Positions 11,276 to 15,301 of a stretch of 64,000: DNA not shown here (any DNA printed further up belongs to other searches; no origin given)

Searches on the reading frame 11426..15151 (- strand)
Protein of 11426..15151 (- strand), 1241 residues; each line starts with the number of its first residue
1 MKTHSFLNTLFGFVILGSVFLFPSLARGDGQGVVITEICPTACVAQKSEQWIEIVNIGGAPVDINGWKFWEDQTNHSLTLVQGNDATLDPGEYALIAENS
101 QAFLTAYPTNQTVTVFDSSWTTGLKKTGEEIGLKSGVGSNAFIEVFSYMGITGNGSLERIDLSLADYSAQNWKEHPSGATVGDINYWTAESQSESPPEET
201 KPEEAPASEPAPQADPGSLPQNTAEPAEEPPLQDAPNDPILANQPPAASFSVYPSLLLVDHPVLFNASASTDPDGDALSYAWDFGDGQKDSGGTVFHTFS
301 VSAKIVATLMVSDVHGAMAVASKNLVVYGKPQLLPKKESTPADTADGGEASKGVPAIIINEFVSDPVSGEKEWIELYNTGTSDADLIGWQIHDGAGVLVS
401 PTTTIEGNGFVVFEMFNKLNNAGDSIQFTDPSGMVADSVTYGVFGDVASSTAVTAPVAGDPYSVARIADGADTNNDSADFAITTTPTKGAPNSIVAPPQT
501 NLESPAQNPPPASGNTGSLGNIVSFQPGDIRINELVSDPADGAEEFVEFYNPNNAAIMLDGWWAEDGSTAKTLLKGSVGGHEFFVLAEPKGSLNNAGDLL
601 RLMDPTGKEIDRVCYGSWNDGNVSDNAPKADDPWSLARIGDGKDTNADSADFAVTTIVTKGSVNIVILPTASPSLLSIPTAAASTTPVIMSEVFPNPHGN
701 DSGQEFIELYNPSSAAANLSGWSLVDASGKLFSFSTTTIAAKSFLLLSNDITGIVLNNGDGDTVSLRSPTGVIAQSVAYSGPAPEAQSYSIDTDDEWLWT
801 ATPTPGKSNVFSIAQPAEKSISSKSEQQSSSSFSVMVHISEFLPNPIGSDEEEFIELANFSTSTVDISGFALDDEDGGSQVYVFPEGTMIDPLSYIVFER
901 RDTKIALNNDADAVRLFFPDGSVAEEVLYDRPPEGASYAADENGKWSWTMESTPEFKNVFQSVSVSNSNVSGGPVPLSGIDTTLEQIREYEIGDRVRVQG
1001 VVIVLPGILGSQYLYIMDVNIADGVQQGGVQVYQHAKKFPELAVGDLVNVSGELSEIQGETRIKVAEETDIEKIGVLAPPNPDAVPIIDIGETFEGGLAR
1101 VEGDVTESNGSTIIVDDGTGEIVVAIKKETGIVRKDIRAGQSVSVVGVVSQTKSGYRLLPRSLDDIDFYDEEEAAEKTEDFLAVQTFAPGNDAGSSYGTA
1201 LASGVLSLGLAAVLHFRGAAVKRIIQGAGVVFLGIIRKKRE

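Call 117: search_protein_families(library=pfam, proteins=[window:11426-15151:-], max_evalue=0.001)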
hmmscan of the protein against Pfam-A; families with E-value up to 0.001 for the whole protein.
window:11426-15151:- (1241 aa): 4 families
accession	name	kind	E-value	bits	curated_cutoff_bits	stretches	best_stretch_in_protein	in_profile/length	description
PF00932.25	LTD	-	5.6e-79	262.1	34.3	5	682-780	2-108/109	Lamin Tail Domain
PF18911.6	PKD_4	-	8e-15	55.1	27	1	243-319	1-76/85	PKD domain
PF00801.26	PKD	-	1.4e-07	31.9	23.5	1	257-317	11-71/80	PKD domain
PF01336.31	tRNA_anti-codon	-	6.4e-07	29.7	27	1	1107-1163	9-72/75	OB-fold nucleic acid binding domain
